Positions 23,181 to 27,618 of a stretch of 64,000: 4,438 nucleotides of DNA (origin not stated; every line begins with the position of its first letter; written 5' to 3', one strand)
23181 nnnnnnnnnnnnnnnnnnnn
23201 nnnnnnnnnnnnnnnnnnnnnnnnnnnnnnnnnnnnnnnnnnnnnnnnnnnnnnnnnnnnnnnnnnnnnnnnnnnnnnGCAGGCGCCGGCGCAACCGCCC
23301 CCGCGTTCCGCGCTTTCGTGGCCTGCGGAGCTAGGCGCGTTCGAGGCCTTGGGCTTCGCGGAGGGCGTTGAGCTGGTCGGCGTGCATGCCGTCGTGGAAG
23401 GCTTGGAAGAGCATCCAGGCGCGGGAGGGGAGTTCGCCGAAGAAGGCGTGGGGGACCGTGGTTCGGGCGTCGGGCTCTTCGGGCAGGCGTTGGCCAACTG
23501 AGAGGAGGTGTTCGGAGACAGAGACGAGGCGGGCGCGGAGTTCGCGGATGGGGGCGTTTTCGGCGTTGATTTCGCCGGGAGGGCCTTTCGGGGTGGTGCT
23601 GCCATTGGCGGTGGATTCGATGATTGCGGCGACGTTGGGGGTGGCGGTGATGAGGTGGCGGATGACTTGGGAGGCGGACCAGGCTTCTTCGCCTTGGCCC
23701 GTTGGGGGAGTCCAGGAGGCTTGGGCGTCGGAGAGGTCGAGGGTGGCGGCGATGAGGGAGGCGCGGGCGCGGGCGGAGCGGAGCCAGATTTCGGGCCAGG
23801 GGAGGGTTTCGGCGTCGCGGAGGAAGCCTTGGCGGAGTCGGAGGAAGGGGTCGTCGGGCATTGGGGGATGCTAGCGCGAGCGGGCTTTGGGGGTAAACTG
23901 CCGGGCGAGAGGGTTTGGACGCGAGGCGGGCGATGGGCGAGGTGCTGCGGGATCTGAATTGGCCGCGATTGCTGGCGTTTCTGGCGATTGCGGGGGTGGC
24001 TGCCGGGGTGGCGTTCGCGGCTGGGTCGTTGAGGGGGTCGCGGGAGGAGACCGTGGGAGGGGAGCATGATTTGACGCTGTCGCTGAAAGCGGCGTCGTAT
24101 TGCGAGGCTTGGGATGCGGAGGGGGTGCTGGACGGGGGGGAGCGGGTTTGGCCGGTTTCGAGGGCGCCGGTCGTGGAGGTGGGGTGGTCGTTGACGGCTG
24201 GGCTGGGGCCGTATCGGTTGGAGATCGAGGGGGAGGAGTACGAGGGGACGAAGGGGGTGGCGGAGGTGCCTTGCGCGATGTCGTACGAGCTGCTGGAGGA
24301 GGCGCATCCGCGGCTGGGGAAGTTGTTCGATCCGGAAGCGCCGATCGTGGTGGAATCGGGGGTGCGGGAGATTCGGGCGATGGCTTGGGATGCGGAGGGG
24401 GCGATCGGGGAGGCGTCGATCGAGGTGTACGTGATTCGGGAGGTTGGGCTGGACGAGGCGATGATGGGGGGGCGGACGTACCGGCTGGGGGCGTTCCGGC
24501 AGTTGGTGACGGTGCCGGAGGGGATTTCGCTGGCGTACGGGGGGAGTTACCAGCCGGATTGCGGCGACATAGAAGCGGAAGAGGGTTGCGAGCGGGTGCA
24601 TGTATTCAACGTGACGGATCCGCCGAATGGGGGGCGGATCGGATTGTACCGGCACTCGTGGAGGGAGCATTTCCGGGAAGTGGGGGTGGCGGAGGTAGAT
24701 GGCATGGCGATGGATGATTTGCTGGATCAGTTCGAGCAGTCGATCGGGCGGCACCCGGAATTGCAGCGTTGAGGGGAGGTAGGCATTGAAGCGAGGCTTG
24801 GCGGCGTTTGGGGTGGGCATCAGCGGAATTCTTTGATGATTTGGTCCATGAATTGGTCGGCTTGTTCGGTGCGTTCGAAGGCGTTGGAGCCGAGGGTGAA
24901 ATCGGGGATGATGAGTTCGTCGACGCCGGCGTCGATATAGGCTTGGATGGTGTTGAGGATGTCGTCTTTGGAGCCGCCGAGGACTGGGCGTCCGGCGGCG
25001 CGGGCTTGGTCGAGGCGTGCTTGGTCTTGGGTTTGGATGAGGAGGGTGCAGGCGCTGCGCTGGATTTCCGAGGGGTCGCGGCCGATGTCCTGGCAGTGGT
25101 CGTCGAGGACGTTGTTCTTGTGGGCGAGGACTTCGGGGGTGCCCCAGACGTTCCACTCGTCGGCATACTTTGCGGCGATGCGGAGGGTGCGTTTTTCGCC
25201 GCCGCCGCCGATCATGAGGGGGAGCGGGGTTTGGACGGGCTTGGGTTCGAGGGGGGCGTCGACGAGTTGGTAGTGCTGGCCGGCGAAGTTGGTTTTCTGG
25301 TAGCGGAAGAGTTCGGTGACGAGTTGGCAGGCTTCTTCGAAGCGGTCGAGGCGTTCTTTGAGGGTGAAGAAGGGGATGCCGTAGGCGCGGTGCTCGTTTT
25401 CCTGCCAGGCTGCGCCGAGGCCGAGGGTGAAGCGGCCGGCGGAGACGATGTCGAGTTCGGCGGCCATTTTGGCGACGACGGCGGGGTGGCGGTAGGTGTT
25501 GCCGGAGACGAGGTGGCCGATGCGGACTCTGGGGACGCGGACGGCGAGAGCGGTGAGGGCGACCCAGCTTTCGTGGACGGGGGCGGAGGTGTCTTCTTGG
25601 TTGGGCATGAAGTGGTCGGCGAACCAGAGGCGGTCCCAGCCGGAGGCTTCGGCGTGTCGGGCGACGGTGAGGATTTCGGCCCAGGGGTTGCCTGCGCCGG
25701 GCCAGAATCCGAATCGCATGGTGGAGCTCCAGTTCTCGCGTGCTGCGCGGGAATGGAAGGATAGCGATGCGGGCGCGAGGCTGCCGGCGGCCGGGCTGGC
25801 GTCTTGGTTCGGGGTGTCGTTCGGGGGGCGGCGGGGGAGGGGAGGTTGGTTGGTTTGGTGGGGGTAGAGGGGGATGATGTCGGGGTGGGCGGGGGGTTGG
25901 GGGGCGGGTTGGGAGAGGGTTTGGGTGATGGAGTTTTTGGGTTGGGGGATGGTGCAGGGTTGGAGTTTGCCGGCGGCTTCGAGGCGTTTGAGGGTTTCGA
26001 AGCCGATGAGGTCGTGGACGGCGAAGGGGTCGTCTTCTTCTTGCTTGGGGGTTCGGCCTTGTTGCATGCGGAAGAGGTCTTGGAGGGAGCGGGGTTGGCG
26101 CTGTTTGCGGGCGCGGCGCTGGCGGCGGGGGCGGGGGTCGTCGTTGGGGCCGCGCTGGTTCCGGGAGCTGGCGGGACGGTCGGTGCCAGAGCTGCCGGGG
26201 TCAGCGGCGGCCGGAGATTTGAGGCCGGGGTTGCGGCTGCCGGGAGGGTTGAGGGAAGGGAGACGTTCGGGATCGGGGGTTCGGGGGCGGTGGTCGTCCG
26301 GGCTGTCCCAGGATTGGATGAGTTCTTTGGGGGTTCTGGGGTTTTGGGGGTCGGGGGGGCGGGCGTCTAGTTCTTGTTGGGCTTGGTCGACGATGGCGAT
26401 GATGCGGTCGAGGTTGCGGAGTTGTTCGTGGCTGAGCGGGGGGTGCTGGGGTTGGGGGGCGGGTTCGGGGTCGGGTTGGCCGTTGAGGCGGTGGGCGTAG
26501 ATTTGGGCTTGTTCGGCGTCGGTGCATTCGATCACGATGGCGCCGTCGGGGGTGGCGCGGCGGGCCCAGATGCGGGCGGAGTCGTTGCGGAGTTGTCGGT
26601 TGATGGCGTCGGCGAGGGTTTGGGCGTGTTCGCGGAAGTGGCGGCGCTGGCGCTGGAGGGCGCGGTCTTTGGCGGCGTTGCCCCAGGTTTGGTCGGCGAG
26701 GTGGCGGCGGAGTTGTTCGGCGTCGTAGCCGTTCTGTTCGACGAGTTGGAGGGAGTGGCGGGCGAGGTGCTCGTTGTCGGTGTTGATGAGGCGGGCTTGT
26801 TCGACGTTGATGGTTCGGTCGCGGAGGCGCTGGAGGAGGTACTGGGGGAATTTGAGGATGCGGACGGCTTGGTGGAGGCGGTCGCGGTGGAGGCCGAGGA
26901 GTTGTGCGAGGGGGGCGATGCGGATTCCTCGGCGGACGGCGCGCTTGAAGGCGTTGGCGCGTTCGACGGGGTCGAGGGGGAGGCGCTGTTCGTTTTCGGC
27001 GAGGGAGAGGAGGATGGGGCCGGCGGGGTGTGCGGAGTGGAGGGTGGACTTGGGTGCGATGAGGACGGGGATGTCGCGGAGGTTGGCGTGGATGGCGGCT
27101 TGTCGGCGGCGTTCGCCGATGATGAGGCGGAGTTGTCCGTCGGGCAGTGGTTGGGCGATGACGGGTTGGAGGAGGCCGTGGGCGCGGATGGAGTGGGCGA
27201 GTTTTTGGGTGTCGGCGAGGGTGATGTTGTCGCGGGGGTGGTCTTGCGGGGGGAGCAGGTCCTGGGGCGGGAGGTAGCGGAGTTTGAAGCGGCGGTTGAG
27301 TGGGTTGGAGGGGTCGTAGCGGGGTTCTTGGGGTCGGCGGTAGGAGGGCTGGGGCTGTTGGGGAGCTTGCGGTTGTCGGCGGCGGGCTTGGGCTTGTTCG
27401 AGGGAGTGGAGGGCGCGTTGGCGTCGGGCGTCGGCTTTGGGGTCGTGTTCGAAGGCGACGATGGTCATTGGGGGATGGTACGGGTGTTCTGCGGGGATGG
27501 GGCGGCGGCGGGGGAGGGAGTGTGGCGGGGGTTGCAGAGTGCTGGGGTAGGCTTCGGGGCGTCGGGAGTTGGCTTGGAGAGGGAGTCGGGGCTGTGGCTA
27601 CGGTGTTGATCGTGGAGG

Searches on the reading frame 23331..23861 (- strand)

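Call 111: search_protein_families(library=pfam, proteins=[window:23331-23861:-], max_evalue=0.01)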
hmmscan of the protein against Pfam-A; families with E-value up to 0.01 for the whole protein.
window:23331-23861:- (176 aa): 1 family
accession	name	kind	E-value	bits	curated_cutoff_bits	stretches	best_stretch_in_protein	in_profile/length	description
PF12867.12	DinB_2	-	2.8e-14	54.1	24.8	1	31-163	4-127/128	DinB superfamily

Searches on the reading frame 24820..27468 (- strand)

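Call 111: search_protein_families(library=pfam, proteins=[window:24820-27468:-], max_evalue=0.01)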
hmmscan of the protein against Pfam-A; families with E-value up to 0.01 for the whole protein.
window:24820-27468:- (882 aa): 3 families
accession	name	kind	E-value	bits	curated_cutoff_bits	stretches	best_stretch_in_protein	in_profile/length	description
PF00296.26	Bac_luciferase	-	1e-47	163.5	27.9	1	584-822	9-241/314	Luciferase-like monooxygenase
PF02195.25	ParB_N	-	1.8e-13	50.7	26.3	1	63-139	3-79/95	ParB N-terminal domain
PF17762.8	HTH_ParB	-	1.1e-07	32.4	22.6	1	165-256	3-96/102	ParB HTH domain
